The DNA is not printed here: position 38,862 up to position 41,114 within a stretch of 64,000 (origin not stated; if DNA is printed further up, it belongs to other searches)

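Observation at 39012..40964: Single-polypeptide fusion of a zinc ribbon, a SAM methyltransferase and an APH/ChoK-like kinase beside the glycan locus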

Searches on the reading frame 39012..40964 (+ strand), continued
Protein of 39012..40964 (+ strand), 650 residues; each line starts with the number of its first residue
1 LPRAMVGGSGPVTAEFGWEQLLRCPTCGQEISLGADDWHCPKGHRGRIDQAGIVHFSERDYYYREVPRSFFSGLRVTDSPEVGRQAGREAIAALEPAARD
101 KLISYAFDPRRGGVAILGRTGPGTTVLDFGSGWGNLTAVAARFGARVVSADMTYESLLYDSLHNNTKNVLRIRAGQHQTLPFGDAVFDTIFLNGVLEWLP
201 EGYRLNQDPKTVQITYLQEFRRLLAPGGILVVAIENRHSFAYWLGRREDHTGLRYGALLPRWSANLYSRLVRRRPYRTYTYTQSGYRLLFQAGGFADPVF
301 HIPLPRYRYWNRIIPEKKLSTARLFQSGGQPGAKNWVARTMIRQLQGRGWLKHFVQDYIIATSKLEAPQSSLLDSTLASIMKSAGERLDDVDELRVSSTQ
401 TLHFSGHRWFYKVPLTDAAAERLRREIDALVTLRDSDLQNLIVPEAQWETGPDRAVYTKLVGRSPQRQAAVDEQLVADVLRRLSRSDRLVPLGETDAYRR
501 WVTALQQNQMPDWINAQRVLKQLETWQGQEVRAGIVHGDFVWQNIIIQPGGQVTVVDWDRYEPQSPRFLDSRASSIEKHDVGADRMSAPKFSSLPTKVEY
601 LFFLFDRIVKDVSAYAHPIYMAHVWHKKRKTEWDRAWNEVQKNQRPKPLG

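Call 17: find_encoding_contigs(protein=P0015, flank=10000, max_places=2)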
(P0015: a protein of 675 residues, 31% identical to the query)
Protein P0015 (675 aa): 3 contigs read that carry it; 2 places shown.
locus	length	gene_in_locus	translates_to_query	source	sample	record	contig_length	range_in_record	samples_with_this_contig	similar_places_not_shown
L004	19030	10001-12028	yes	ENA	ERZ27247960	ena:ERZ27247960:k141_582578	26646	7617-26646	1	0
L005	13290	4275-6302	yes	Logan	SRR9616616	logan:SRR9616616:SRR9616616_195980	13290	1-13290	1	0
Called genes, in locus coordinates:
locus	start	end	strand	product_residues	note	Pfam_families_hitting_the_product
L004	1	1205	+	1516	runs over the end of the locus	PF00109:ketoacyl-synt, PF02801:Ketoacyl-synt_C, PF16197:KAsynt_C_assoc, PF22336:RhiE-like_linker, PF22621:CurL-like_PKS_C, PF00698:Acyl_transf_1, PF13489:Methyltransf_23, PF08242:Methyltransf_12, +4 more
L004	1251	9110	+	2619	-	PF00109:ketoacyl-synt, PF02801:Ketoacyl-synt_C, PF16197:KAsynt_C_assoc, PF22336:RhiE-like_linker, PF22621:CurL-like_PKS_C, PF00698:Acyl_transf_1, PF21089:PKS_DH_N, PF14765:PS-DH, +14 more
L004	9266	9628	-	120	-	-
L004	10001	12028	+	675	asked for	PF05175:MTS (weak), PF13489:Methyltransf_23, PF08241:Methyltransf_11, PF08242:Methyltransf_12, PF13649:Methyltransf_25, PF13847:Methyltransf_31, PF01636:APH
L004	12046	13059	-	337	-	PF18563:TubC_N, PF00561:Abhydrolase_1 (weak), PF00975:Thioesterase, PF12697:Abhydrolase_6 (weak)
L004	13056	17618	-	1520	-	PF00109:ketoacyl-synt, PF02801:Ketoacyl-synt_C, PF16197:KAsynt_C_assoc, PF22336:RhiE-like_linker, PF22621:CurL-like_PKS_C, PF00698:Acyl_transf_1, PF21394:Beta-ketacyl_N, PF00106:adh_short, +3 more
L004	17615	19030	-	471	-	?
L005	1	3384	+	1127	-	?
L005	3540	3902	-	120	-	-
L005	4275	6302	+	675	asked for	PF05175:MTS (weak), PF13489:Methyltransf_23, PF08241:Methyltransf_11, PF08242:Methyltransf_12, PF13649:Methyltransf_25, PF13847:Methyltransf_31, PF01636:APH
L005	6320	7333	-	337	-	PF18563:TubC_N, PF00561:Abhydrolase_1 (weak), PF00975:Thioesterase, PF12697:Abhydrolase_6 (weak)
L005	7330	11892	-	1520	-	PF00109:ketoacyl-synt, PF02801:Ketoacyl-synt_C, PF16197:KAsynt_C_assoc, PF22336:RhiE-like_linker, PF22621:CurL-like_PKS_C, PF00698:Acyl_transf_1, PF21394:Beta-ketacyl_N, PF00106:adh_short, +3 more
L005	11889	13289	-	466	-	?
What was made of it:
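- One distant member lies in a PKS cluster (call 17).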

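Call 19: find_encoding_contigs(protein=P0008, flank=10000, max_places=1)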
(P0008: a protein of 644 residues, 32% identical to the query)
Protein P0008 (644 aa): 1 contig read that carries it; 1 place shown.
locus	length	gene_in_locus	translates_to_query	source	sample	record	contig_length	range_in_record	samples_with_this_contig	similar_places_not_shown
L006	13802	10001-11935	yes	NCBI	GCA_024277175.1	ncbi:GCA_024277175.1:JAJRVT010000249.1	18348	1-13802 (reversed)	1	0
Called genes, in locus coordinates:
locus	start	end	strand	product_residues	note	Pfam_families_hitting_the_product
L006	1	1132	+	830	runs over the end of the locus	PF00133:tRNA-synt_1, PF09334:tRNA-synt_1g, PF13603:tRNA-synt_1_2, PF00133:tRNA-synt_1, PF08264:Anticodon_1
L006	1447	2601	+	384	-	-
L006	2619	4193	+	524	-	-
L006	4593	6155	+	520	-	PF00580:UvrD-helicase, PF13245:AAA_19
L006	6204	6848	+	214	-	PF13361:UvrD_C, PF13538:UvrD_C_2 (faint)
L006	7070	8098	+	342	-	PF01408:GFO_IDH_MocA, PF02894:GFO_IDH_MocA_C (weak), PF22725:GFO_IDH_MocA_C3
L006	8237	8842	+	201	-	PF25084:LbH_EIF2B, PF00132:Hexapep, PF25087:GMPPB_C (weak), PF14602:Hexapep_2 (weak), PF00132:Hexapep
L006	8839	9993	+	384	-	PF01041:DegT_DnrJ_EryC1, PF01053:Cys_Met_Meta_PP, PF01212:Beta_elim_lyase (weak)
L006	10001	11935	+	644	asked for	PF13489:Methyltransf_23 (faint), PF08241:Methyltransf_11, PF08242:Methyltransf_12 (weak), PF13649:Methyltransf_25, PF13847:Methyltransf_31, PF19974:TCAD9 (weak)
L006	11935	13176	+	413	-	-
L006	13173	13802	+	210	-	?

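Call 20: find_encoding_contigs(protein=P0011, flank=10000, max_places=1)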
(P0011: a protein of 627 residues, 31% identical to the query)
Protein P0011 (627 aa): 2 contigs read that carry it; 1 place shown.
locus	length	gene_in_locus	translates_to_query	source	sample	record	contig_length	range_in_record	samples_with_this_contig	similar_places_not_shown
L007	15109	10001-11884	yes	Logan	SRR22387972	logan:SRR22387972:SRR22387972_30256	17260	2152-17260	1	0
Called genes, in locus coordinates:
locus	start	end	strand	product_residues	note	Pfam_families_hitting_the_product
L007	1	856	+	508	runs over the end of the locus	PF03102:NeuB, PF08666:SAF, PF13302:Acetyltransf_3, PF00583:Acetyltransf_1, PF13508:Acetyltransf_7 (weak)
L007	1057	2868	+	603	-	PF02543:Carbam_trans_N, PF16861:Carbam_trans_C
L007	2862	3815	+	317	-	PF01408:GFO_IDH_MocA, PF22725:GFO_IDH_MocA_C3, PF02894:GFO_IDH_MocA_C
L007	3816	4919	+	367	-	PF08241:Methyltransf_11 (weak), PF13649:Methyltransf_25 (faint)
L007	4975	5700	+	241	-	PF02348:CTP_transf_3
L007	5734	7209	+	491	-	PF02310:B12-binding, PF04055:Radical_SAM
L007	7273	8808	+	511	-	-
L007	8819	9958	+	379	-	PF08241:Methyltransf_11 (weak), PF13649:Methyltransf_25 (weak)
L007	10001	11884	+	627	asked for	PF13489:Methyltransf_23, PF05175:MTS, PF13847:Methyltransf_31, PF08241:Methyltransf_11, PF08242:Methyltransf_12, PF13649:Methyltransf_25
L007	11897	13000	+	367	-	PF04055:Radical_SAM, PF13186:SPASM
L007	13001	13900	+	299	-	PF01522:Polysacc_deac_1, PF03065:Glyco_hydro_57 (faint)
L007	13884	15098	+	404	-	PF13439:Glyco_transf_4, PF13579:Glyco_trans_4_4 (weak), PF00534:Glycos_transf_1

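Call 21: find_encoding_contigs(protein=P0009, flank=10000, max_places=1)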
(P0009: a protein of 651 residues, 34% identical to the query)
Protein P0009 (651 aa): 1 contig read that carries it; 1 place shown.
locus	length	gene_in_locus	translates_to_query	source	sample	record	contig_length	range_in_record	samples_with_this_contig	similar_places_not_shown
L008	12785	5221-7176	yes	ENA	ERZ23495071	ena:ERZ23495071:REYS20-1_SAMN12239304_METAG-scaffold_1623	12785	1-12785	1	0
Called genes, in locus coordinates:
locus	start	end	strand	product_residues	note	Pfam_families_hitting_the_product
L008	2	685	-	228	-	?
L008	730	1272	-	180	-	PF04390:LptE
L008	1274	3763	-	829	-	PF00133:tRNA-synt_1, PF01406:tRNA-synt_1e (faint), PF09334:tRNA-synt_1g, PF13603:tRNA-synt_1_2, PF00133:tRNA-synt_1, PF09334:tRNA-synt_1g (weak), PF08264:Anticodon_1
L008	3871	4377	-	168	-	PF00132:Hexapep (faint)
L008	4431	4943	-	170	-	PF00132:Hexapep, PF14602:Hexapep_2 (weak)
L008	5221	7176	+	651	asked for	PF13489:Methyltransf_23, PF08241:Methyltransf_11, PF08242:Methyltransf_12, PF13649:Methyltransf_25, PF13847:Methyltransf_31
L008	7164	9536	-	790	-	PF22848:ASD1_dom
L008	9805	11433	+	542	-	PF04932:Wzy_C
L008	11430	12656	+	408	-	PF00534:Glycos_transf_1 (faint), PF13692:Glyco_trans_1_4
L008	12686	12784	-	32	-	?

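Call 22: predict_structure(alignment_id=A2)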
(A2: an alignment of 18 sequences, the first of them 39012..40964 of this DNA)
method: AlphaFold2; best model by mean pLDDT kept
length: 650 residues; sequences in the alignment: 18
mean_pLDDT: 86.4   pTM: 0.89
mean pLDDT of the five models: 86.4, 85.6, 85.4, 84.6, 84.5
residues with pLDDT >= 90: 369; 70-90: 219; 50-70: 35; < 50: 27
segments of 3 or more residues with pLDDT < 50: 1-13, 369-371, 579-587
pLDDT, mean of each block of 10 residues (from residue 1): 33 69 93 93 94 90 85 83 89 90 86 93 94 93 95 92 87 87 95 81 80 93 94 89 85 86 91 83 90 93 89 93 71 83 91 92 71 80 92 92 96 94 96 93 94 93 68 79 88 96 92 93 93 93 87 92 93 66 44 82 93 88 91 92 62
secondary structure, 60 per line:
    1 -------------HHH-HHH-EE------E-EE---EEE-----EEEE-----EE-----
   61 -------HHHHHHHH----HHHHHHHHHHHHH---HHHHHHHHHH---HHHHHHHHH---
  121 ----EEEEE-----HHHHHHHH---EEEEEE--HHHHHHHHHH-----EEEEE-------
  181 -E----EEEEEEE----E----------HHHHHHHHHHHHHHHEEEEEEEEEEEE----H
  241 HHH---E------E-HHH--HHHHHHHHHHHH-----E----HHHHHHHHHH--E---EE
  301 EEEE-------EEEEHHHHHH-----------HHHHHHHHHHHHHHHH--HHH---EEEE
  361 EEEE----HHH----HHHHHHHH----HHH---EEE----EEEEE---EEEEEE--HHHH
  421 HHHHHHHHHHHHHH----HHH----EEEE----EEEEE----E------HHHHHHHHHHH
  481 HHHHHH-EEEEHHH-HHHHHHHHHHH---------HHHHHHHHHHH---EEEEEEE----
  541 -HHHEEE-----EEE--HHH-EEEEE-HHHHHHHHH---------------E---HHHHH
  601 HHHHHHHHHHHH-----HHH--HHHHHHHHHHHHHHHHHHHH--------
elements in order: E37-39 E45-48 H68-75 H80-92 H96-105 H109-117 E125-129 H135-142 E146-151 H154-163 E169-173 E187-193 H209-223 E224-235 H240-243 H261-272 H283-292 E299-304 E312-315 H316-321 H333-348 E357-364 H376-383 E394-396 E401-405 E409-414 H417-434 E446-449 E454-458 H470-486 E488-491 H496-506 H516-526 E530-536 E545-547 E553-555 E562-566 H568-576 H596-612 H623-642
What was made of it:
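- On WbdD-type kinase/methyltransferase chain terminators: The protein ends with the kinase C-lobe helix (aa 623-642) and the model has no extended helix (call 22).
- On K. pneumoniae O7 ORF6-N type terminators: The architectural extras are absent from the window protein (call 22).
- The AF2 model has pLDDT 86.4 and pTM 0.89 (call 22). The model is confident across the junction (call 22).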

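Call 26: fold_search(model_id=the predicted structure, library=pdb)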
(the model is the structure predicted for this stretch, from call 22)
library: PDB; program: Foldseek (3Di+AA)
matches with E <= 10: 1942; with E <= 0.001: 990
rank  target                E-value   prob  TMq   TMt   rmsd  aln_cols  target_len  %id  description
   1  1p91_A                2.2e-09  1.00  0.24  0.52  12.6       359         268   17  Crystal Structure of RlmA(I) enzyme: 23S rRNA n1-G745 methyltransferase (NORTHEAST STRUCTURAL GENOMICS CONSORTIUM TARG (released 2004-03-30)
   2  5dpl_A                2.2e-09  1.00  0.25  0.30  18.8       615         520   12  The structure of PKMT2 from Rickettsia typhi in complex with AdoHcy (released 2016-08-10)
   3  5doo_B                2.5e-09  1.00  0.26  0.31  19.8       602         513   13  The structure of PKMT2 from Rickettsia typhi (released 2016-08-10)
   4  4iv8_A                2.8e-09  1.00  0.23  0.56   9.5       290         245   14  Crystal structure of N-methyl transferase from Plasmodium knowlesi complexed with S-adenosyl methionine (released 2014-02-19)
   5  1p91_B                3.8e-09  1.00  0.24  0.56  11.7       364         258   16  Crystal Structure of RlmA(I) enzyme: 23S rRNA n1-G745 methyltransferase (NORTHEAST STRUCTURAL GENOMICS CONSORTIUM TARG (released 2004-03-30)
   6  8zc8_A                4.0e-09  1.00  0.21  0.45  11.6       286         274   16  The structure of MitM and mitomycin A with SAH in mitomycin (released 2024-11-27)
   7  4ine_A                4.5e-09  1.00  0.25  0.36  11.7       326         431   15  Crystal structure of N-methyl transferase (PMT-2) from Caenorhabditis elegant complexed with S-adenosyl homocysteine a (released 2014-01-15)
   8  3vc1_A                4.8e-09  1.00  0.23  0.48   9.6       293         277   13  Crystal structure of geranyl diphosphate C-methyltransferase from Streptomyces coelicolor A3(2) in complex with Mg2+,  (released 2012-04-11)
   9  3l8d                  6.6e-09  1.00  0.23  0.67   5.4       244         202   17  Crystal structure of methyltransferase from Bacillus Thuringiensis (released 2010-01-12)
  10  6f5z_A                6.6e-09  1.00  0.23  0.59   7.4       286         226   17  Complex between the Haloferax volcanii Trm112 methyltransferase activator and the Hvo_0019 putative methyltransferase (released 2018-07-11)
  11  3vc1_J                8.2e-09  1.00  0.24  0.50  12.4       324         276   14  Crystal structure of geranyl diphosphate C-methyltransferase from Streptomyces coelicolor A3(2) in complex with Mg2+,  (released 2012-04-11)
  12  3vc1_D                9.1e-09  1.00  0.23  0.46   9.4       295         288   13  Crystal structure of geranyl diphosphate C-methyltransferase from Streptomyces coelicolor A3(2) in complex with Mg2+,  (released 2012-04-11)
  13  4iv0_A                9.7e-09  1.00  0.25  0.55  10.6       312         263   13  Crystal structure of N-methyl transferase from Plasmodium vivax complexed with S-adenosyl methionine and phosphate (released 2014-02-19)
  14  4iv0_B                1.0e-08  1.00  0.24  0.55  10.8       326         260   14  Crystal structure of N-methyl transferase from Plasmodium vivax complexed with S-adenosyl methionine and phosphate (released 2014-02-19)
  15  8zc7_A                1.1e-08  1.00  0.22  0.50  10.0       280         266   16  Crystallographic analysis of MitM, which catalyzes the post-mitosane modification in mitomycin biosynthesis (released 2024-11-27)
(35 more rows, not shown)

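Call 44: search_protein_representatives(alignment_id=A2)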
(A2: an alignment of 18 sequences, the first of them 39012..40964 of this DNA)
Query: 18 sequences, 650 profile positions. Proteins with E-value up to 0.001 (for the whole library): 46950; up to 1e-10: 5972; up to 1e-30: 1319. The best 150 are listed.
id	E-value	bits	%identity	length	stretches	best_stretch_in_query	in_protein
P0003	6.0e-240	815.1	-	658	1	3-647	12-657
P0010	1.0e-238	811.0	-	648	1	4-648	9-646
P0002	4.2e-230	782.5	-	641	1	2-643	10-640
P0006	1.9e-222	757.3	-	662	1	2-648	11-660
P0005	8.7e-219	745.1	-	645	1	30-648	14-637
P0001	2.6e-216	737.0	-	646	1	3-649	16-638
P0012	9.2e-195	665.8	-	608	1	1-649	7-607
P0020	8.5e-184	629.5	-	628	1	5-643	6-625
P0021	3.9e-176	604.2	-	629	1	4-648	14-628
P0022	7.7e-176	603.2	-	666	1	4-644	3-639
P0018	9.7e-176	602.9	-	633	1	40-646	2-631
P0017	5.8e-174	597.0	-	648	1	1-643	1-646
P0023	7.9e-163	560.2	-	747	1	29-622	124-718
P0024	6.5e-162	557.2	-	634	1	2-646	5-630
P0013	1.1e-159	549.9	-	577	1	79-580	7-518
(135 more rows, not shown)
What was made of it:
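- Checked: Full-length matches make up most of the 150 best of 1,319 clusters at E<=1e-30 (call 44).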

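Call 50: find_related_loci(query=A2, collection=genome_contigs, flank=10000)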
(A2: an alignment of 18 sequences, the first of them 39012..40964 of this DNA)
Query A2 (650 aa) in genome_contigs; peptide patterns used: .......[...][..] (x = any residue, [..] = any of these).
105 stretches matched a pattern; 98 encode a relative of the query (tblastn E <= 1e-3); the best 80 are kept; 80 distinct loci.
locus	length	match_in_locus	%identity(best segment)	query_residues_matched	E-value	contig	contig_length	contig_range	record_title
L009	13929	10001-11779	38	47-615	2e-116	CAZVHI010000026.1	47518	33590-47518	MAG TPA_asm: uncultured bacterium isolate binchicken_co97_418 genome assembly, contig: NODE_2915_length_47518_cov_33.061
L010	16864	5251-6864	34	24-563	7e-84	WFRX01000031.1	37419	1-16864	MAG: bacterium isolate S015_6 k151_1069980, whole genome shotgun sequence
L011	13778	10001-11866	32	19-628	4e-84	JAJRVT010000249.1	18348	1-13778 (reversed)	MAG: Chloroflexota bacterium isolate Dive96_bin10.65 k141_2838746, whole genome shotgun sequence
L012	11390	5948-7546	30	19-570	2e-63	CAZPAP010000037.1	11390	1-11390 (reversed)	MAG TPA_asm: uncultured Gammaproteobacteria bacterium isolate SRP302447_co2_106 genome assembly, contig: NODE_15961_leng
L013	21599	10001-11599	28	19-570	8e-65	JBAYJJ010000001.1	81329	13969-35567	MAG: Patescibacteria group bacterium isolate SO_2016_GW1_53 scaffold00683_OW334_2016, whole genome shotgun sequence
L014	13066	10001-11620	31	24-559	3e-56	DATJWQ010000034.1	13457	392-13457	MAG TPA_asm: Verrucomicrobiia bacterium isolate SMAG_U15103 k141_2772274, whole genome shotgun sequence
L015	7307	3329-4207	38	24-314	2e-55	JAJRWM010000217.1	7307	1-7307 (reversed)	MAG: bacterium isolate Dive96_bin2.216 k141_3690075, whole genome shotgun sequence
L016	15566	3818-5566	29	8-570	4e-53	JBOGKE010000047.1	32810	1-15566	MAG: Terriglobia bacterium isolate TC-S_metawrap_bin.145 k127_38248, whole genome shotgun sequence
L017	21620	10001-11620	30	24-559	1e-52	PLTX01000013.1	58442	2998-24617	MAG: Verrucomicrobia bacterium isolate bog_1451 73.20120700_S1D.122_contig_130005, whole genome shotgun sequence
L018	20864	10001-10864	35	20-309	2e-51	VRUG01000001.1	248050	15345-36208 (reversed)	MAG: Planctomycetota bacterium isolate MohnsGC08_bin181 NODE_1_length_248050_cov_16.503281, whole genome shotgun sequenc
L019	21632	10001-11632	29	20-559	8e-50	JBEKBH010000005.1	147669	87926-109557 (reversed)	MAG: Verrucomicrobiia bacterium isolate SPRUCE 131 SPRUCE_131_5, whole genome shotgun sequence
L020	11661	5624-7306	29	21-560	7e-50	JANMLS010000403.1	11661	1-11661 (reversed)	MAG: Verrucomicrobiaceae bacterium isolate OTE_58_metabat_642 OTE_58_k141_705438, whole genome shotgun sequence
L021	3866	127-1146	35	3-342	1e-48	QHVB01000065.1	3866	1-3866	MAG: Gemmatimonadetes bacterium isolate AG14 14_0929_12_30cm_scaffold_26506_curated, whole genome shotgun sequence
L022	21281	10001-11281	31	23-436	9e-53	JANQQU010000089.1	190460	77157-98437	MAG: Calditrichia bacterium isolate IP29b_bin.38 k99_2445753, whole genome shotgun sequence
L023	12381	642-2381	27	2-576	4e-44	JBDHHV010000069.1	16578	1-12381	MAG: Gemmatimonadota bacterium isolate M8-62_Bin_309 M8-62_Bin_309_scaffold_13895, whole genome shotgun sequence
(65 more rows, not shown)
